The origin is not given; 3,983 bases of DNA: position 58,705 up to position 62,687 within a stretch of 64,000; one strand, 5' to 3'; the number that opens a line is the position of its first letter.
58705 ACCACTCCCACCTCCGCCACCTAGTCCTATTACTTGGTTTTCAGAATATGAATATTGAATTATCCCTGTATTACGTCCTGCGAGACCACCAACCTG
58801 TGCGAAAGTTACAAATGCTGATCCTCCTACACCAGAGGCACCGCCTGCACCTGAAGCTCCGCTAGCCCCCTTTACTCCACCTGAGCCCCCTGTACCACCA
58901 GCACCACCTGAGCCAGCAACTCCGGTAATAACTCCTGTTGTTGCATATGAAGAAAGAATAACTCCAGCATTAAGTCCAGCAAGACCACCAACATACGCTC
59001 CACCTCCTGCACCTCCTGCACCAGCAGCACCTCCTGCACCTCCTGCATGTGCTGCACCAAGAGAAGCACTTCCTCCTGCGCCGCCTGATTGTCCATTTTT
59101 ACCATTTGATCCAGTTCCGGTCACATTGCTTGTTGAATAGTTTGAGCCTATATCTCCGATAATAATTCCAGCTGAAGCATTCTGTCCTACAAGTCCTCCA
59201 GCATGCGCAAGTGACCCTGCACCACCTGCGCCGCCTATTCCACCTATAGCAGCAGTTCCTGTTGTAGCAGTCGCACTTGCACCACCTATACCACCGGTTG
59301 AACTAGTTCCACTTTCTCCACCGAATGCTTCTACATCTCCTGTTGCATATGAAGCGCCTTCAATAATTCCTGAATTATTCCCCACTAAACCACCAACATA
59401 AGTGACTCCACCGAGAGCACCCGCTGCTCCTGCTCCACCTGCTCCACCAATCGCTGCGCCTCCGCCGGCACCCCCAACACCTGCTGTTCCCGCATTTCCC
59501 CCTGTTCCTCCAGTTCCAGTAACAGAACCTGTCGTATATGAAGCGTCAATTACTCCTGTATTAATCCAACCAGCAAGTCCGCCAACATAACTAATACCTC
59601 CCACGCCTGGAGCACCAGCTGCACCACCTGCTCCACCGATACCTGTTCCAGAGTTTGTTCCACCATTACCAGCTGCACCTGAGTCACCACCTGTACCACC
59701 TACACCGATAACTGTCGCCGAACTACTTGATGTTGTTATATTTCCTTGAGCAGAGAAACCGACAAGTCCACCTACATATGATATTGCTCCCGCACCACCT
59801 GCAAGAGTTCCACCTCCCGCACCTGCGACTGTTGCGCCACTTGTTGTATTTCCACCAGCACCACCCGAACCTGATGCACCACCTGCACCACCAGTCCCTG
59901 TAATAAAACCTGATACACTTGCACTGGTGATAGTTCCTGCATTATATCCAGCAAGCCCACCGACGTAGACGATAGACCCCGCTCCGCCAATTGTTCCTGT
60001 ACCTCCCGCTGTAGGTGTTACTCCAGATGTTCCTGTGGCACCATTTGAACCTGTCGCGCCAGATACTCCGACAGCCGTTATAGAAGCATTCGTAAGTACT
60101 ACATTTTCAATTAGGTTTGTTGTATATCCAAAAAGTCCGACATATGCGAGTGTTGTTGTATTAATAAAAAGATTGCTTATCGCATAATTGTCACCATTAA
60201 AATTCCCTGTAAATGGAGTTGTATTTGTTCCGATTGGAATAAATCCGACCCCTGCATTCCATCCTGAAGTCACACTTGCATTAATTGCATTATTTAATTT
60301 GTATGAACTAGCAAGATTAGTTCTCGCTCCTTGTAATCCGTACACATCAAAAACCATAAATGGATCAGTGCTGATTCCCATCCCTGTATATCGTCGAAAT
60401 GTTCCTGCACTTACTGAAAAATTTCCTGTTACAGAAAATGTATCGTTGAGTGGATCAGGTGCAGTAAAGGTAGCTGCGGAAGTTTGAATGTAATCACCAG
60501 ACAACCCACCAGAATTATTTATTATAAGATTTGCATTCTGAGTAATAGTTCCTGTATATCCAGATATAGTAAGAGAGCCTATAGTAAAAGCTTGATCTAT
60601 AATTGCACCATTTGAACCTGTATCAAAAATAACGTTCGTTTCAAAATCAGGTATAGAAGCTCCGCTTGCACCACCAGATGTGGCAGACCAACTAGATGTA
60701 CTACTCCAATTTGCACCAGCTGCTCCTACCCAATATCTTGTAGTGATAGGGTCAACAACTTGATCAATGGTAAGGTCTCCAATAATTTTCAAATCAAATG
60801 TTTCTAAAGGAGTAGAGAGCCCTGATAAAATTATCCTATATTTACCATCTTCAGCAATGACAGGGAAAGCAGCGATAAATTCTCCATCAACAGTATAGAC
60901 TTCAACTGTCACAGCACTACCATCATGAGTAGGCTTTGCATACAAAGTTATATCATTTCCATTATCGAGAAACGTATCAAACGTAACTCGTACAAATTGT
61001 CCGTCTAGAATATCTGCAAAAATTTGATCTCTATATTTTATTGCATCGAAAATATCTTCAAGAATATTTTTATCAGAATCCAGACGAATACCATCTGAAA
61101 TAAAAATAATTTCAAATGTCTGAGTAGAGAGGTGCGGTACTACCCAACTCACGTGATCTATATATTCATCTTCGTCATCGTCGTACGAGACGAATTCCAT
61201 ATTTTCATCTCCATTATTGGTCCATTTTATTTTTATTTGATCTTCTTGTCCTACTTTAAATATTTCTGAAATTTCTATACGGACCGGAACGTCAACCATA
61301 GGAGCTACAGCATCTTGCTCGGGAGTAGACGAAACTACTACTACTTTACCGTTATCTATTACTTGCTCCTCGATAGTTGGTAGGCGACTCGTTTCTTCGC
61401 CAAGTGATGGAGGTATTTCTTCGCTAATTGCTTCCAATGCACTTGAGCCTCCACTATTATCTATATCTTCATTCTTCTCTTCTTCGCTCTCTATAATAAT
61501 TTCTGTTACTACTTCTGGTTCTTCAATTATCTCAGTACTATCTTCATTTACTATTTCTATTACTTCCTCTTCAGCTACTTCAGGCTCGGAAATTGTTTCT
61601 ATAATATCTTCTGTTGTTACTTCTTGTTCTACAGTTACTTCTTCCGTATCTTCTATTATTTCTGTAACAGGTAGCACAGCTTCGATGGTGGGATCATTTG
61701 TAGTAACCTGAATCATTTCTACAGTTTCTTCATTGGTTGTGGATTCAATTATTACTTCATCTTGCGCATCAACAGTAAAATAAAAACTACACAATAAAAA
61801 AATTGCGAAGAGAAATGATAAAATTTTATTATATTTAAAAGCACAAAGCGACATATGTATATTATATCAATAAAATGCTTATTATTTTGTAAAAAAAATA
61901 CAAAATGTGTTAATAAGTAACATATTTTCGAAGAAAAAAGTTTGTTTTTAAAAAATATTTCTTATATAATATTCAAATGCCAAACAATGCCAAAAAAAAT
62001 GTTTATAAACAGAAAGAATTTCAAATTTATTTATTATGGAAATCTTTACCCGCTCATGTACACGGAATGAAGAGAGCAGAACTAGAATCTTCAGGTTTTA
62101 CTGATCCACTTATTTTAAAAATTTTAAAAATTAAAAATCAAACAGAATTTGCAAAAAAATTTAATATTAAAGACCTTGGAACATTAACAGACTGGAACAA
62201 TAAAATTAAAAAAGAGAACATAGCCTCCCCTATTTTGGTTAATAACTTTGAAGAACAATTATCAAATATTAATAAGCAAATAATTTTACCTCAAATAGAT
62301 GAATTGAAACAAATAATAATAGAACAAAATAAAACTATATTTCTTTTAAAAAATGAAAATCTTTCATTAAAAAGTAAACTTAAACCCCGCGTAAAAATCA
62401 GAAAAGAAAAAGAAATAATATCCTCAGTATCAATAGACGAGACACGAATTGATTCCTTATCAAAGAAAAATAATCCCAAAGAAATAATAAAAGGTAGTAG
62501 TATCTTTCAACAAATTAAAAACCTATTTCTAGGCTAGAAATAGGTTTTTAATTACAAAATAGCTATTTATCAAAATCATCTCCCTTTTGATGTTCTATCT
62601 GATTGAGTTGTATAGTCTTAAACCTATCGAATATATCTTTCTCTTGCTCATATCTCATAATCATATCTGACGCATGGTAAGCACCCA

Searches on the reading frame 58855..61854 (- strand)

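Call 10: search_protein_families(library=pfam, proteins=[window:58855-61854:-], max_evalue=1)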
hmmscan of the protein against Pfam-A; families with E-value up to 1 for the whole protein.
window:58855-61854:- (1000 aa): 1 family
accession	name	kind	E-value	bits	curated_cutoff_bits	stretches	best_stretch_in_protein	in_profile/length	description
PF12280.13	BSMAP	-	0.21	12.1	25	1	167-231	102-165/197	Brain specific membrane anchored protein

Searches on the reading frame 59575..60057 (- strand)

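Call 50: search_protein_families(library=pfam, proteins=[window:59575-60057:-], max_evalue=10)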
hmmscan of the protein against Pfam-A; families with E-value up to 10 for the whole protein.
window:59575-60057:- (161 aa): 1 family
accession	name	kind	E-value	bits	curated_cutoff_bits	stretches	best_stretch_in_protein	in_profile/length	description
PF07581.17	Glug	-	1.9e-05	25.2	20.5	2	93-117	3-28/28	The GLUG motif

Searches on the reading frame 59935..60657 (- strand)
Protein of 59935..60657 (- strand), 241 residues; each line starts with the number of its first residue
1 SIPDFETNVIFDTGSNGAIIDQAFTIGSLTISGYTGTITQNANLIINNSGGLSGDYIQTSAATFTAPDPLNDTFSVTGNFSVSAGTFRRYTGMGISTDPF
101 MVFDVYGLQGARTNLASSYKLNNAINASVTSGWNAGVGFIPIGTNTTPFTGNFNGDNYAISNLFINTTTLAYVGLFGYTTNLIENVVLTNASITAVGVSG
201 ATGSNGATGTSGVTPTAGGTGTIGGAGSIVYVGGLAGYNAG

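Call 50: search_protein_families(library=pfam, proteins=[window:59935-60657:-], max_evalue=10)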
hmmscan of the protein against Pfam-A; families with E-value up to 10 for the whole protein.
window:59935-60657:- (241 aa): 1 family
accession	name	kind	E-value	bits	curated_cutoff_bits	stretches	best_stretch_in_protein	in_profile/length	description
PF01391.23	Collagen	-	0.32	11.2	27.2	1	197-227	7-37/60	Collagen triple helix repeat (20 copies)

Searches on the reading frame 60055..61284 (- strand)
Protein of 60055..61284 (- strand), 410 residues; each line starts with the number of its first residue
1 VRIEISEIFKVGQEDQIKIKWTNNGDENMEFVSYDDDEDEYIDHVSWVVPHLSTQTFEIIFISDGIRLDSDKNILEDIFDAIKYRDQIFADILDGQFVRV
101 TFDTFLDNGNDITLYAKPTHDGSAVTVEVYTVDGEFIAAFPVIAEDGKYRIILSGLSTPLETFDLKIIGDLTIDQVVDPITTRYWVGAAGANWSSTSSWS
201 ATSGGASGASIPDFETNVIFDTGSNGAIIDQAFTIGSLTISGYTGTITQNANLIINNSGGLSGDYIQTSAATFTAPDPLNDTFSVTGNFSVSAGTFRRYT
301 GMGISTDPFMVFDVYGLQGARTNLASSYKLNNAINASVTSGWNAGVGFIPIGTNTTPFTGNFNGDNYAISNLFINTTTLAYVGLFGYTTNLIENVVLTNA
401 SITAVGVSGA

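Call 50: search_protein_families(library=pfam, proteins=[window:60055-61284:-], max_evalue=10)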
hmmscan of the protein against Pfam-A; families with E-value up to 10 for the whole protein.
window:60055-61284:- (410 aa): 2 families
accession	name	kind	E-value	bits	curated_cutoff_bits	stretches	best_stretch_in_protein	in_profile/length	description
PF18994.6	Prophage_tailD1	-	0.05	14.2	23.6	1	15-57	18-62/84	Prophage endopeptidase tail N-terminal domain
PF13473.12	Cupredoxin_1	-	0.13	12.7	27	1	10-43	38-71/104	Cupredoxin-like domain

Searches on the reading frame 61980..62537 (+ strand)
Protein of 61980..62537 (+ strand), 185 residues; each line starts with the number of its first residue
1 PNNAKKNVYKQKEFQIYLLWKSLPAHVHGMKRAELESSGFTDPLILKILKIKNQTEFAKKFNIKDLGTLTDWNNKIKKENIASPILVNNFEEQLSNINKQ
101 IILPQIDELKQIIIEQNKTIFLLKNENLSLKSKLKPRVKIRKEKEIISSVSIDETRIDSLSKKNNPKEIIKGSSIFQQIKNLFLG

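Call 10: search_protein_families(library=pfam, proteins=[window:61980-62537:+], max_evalue=1)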
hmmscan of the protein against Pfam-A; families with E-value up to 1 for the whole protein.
window:61980-62537:+ (185 aa): 3 families
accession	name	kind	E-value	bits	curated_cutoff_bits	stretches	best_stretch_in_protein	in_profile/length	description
PF04102.17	SlyX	-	0.07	14.2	30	1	105-136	18-49/67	SlyX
PF16046.10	FAM76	-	0.07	13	28.5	1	73-164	205-290/298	FAM76 protein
PF01166.23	TSC22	-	0.48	11.1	30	1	106-136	16-46/57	TSC-22/dip/bun family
